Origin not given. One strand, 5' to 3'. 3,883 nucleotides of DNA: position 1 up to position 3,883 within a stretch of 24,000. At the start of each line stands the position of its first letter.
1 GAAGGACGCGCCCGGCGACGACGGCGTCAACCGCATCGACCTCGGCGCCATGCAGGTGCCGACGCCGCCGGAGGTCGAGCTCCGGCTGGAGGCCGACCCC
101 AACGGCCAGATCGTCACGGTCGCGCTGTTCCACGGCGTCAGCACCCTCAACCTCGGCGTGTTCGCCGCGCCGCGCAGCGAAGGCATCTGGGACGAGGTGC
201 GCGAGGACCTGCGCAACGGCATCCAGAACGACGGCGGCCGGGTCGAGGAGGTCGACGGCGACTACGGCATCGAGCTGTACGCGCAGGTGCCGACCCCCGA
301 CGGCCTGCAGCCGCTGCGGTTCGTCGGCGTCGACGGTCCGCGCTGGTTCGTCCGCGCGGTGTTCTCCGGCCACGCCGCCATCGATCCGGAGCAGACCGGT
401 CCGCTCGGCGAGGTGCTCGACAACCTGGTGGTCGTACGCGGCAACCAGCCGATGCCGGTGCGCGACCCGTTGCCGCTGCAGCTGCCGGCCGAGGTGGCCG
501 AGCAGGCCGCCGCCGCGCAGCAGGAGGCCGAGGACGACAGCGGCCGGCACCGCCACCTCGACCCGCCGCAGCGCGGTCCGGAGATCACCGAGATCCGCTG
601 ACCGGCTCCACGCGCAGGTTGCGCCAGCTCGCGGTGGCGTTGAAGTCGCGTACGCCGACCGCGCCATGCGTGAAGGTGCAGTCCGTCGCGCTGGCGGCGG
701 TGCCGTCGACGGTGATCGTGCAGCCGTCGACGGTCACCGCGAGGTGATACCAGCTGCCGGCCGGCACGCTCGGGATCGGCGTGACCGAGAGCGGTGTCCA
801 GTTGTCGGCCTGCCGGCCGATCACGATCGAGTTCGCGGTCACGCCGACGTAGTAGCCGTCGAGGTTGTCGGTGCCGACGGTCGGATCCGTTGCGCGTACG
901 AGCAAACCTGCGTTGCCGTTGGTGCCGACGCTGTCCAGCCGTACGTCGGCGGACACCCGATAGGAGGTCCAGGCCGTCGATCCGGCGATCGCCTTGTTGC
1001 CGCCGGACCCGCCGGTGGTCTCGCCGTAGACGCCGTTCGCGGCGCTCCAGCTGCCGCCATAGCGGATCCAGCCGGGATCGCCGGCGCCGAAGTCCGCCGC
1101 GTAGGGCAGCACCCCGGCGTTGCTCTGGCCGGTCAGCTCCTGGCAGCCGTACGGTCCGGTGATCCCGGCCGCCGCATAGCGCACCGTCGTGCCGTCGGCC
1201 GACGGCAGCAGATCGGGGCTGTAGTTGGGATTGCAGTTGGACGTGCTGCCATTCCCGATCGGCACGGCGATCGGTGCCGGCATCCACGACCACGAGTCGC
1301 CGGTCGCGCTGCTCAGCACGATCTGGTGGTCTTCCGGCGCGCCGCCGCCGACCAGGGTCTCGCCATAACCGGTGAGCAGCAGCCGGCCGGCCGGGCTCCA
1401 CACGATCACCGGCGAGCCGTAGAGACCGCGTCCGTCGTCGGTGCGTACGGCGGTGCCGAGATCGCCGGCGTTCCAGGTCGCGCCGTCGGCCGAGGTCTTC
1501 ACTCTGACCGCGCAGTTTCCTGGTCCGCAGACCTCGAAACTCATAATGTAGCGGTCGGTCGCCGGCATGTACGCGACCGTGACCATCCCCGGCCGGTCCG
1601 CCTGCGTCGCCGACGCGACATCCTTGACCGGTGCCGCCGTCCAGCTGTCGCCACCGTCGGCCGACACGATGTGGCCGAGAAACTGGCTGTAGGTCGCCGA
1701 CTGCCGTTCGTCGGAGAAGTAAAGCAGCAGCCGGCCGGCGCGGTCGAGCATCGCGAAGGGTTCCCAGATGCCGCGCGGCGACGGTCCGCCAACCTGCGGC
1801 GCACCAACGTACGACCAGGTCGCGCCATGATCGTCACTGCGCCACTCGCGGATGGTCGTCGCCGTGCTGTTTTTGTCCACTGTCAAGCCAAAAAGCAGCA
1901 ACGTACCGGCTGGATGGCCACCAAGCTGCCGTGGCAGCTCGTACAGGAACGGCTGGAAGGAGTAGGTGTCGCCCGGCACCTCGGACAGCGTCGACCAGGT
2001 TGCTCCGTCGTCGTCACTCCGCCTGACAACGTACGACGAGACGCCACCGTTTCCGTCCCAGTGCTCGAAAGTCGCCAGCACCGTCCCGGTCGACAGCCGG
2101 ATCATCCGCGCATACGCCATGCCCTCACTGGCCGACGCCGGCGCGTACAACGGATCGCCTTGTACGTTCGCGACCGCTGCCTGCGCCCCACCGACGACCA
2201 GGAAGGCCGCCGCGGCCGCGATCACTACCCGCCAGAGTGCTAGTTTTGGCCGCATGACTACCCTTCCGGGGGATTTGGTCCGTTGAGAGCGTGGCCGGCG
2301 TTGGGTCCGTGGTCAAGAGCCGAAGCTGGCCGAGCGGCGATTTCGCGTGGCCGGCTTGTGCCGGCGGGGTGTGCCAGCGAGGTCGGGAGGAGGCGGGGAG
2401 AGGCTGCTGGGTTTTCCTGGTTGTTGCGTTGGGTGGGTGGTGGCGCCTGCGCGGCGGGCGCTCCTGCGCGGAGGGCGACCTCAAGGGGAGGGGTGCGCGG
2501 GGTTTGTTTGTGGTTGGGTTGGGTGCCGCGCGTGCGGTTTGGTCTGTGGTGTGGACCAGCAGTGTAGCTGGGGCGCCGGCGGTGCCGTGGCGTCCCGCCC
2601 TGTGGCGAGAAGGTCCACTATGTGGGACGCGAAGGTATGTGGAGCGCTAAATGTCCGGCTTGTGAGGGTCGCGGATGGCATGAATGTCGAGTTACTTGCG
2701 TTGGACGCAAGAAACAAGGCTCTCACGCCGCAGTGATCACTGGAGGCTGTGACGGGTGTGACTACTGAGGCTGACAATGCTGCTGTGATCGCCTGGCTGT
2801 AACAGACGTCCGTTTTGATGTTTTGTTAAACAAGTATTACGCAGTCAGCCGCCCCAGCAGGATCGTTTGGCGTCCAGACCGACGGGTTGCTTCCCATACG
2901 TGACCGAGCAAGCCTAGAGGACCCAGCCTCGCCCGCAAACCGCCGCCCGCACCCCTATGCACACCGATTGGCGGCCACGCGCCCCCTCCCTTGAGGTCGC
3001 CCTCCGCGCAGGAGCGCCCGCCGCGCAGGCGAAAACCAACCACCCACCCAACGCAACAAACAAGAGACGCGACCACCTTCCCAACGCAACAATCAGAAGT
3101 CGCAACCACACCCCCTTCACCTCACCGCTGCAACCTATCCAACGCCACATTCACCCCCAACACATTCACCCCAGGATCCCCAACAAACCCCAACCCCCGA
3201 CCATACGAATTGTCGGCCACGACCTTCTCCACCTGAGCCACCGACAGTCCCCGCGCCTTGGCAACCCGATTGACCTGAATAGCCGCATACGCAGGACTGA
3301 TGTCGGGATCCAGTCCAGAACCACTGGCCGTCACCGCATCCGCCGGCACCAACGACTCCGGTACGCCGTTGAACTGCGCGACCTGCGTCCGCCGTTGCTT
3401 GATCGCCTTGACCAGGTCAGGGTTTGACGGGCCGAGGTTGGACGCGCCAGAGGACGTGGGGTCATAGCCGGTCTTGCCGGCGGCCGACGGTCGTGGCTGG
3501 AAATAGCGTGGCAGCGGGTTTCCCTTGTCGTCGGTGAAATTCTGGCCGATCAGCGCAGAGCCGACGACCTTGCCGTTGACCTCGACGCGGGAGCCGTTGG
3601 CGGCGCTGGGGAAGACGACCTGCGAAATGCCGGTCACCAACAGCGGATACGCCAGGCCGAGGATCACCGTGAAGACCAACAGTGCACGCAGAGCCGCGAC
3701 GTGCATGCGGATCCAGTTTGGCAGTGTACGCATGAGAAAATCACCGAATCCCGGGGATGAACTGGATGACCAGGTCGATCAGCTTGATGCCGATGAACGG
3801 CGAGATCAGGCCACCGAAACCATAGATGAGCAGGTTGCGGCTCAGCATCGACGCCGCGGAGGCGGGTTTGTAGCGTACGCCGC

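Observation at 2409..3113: Copy 1 of an unclassified ~0.7 kb non-coding composite element between kdpC and the BNR-protein gene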

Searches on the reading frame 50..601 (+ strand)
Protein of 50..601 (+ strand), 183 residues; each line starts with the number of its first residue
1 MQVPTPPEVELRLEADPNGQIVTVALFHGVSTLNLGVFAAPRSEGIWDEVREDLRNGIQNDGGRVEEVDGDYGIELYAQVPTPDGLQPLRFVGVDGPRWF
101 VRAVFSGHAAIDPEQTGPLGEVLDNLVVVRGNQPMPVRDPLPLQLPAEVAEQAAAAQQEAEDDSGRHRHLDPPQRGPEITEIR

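Call 16: search_protein_families(library=pfam, proteins=[window:50-601:+])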
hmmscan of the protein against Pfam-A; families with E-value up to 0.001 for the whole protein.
window:50-601:+ (183 aa): 1 family
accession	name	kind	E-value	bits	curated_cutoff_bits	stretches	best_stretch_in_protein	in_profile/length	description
PF12502.13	DUF3710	-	3e-54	183.9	25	1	1-152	21-177/177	Protein of unknown function (DUF3710)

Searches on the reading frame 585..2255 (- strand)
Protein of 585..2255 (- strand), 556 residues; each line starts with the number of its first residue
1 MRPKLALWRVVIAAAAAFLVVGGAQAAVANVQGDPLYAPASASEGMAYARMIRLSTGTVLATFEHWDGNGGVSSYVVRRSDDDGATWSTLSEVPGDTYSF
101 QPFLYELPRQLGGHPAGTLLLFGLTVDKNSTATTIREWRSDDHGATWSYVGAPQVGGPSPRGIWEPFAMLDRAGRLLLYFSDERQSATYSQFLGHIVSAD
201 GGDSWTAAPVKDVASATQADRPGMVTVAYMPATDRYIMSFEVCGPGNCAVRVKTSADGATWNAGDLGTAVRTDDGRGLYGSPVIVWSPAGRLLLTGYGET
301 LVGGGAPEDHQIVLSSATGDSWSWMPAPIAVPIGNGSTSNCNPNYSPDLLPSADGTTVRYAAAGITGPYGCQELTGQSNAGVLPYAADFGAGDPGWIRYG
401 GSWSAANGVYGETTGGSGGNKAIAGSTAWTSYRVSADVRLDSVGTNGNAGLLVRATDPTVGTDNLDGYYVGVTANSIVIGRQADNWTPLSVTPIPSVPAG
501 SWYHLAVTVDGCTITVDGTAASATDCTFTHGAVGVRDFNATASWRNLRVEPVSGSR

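Call 16: search_protein_families(library=pfam, proteins=[window:585-2255:-])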
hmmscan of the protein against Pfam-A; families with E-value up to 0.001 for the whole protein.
window:585-2255:- (556 aa): 3 families
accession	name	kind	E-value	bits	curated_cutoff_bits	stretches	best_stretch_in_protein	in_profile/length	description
PF13088.12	BNR_2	-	3e-10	40.4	31.4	0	161-209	49-98/277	BNR repeat-like domain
PF06439.18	3keto-disac_hyd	-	4.8e-08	33.7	26.8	1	395-549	13-186/187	3-keto-disaccharide hydrolase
PF13385.13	Laminin_G_3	-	0.00012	22.7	27.6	1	431-526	18-107/151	Concanavalin A-like lectin/glucanases superfamily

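Call 25: find_encoding_contigs(protein=window:585-2255:-, flank=10000, max_places=10)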
Protein window:585-2255:- (556 aa): no gene with exactly this product is on record in the collection.

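Call 98: search_protein_families(library=pfam, proteins=[L042:4115-4306:+], max_evalue=0.01)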
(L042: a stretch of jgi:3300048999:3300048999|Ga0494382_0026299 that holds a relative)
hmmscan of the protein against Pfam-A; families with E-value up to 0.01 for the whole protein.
L042:4115-4306:+ (63 aa): 0 families

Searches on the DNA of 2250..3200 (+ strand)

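Call 8: search_rna_families(source=window, start=2250, end=3200, threshold=evalue, max_evalue=10)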
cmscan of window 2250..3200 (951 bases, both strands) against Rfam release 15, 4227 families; matches with E-value up to 10: 0.
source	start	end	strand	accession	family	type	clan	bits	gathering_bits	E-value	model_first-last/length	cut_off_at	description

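Call 13: search_dna_similar(query=window:2400-3120:+, collection=plasmids, mode=distant, max_rows=30)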
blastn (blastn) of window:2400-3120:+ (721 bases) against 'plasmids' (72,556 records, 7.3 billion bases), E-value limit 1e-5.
No match.

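Call 14: search_dna_similar(query=window:2400-3120:+, collection=phages, mode=distant, max_rows=30)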
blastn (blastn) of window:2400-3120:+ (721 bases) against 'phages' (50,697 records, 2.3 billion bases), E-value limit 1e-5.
No match.

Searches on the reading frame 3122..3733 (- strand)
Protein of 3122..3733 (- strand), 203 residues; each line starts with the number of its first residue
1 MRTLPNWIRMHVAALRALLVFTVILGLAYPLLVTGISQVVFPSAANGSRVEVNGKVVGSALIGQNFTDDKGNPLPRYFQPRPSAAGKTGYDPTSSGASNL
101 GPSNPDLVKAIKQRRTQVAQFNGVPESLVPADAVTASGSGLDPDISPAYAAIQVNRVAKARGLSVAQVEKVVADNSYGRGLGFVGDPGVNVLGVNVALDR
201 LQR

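Call 12: find_encoding_contigs(protein=window:3122-3733:-, flank=10000, max_places=10)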
Protein window:3122-3733:- (203 aa): no gene with exactly this product is on record in the collection.

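Call 16: search_protein_families(library=pfam, proteins=[window:3122-3733:-])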
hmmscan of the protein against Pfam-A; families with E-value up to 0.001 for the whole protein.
window:3122-3733:- (203 aa): 1 family
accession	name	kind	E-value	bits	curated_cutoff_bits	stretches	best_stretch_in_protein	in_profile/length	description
PF02669.20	KdpC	-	1.1e-71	240.9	24.1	1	13-199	3-181/182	K+-transporting ATPase, c chain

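Call 47: find_related_loci(query=window:3122-3733:-, collection=metagenome_contigs, flank=10000)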
Query window:3122-3733:- (203 aa) in metagenome_contigs; peptide patterns used: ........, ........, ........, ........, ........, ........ (x = any residue, [..] = any of these).
600 stretches matched a pattern (row limit reached: there are more); 21 encode a relative of the query (tblastn E <= 1e-3); 21 distinct loci.
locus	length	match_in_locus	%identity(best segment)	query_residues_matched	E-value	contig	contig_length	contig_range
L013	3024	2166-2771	63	1-200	6e-75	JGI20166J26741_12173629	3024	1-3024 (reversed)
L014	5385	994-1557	64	7-201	5e-73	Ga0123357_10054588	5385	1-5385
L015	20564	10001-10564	61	7-201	1e-70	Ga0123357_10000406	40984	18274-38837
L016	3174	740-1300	64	13-201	2e-70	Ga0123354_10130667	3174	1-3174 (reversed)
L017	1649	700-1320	56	1-200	3e-72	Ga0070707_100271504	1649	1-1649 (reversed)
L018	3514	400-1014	57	1-200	4e-69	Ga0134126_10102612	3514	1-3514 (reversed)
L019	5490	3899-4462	60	7-201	3e-69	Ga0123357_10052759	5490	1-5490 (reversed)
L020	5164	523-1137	58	1-200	5e-68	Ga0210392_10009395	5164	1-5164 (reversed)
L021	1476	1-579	59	15-200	3e-65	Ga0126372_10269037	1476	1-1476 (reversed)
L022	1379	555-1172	56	2-201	2e-61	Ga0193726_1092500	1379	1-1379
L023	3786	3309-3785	65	1-157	5e-58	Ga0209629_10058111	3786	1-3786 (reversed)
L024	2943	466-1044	50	1-200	1e-53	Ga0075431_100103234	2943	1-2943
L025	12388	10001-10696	42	15-200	3e-49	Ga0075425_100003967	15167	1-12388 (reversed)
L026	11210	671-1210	45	14-202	1e-42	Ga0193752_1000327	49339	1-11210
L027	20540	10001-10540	45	13-201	3e-40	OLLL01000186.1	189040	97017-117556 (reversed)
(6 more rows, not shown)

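Call 98: search_protein_families(library=pfam, proteins=[L042:4115-4306:+], max_evalue=0.01)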
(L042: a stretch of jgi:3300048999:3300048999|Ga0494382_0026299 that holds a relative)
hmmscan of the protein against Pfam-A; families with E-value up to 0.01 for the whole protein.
L042:4115-4306:+ (63 aa): 0 families
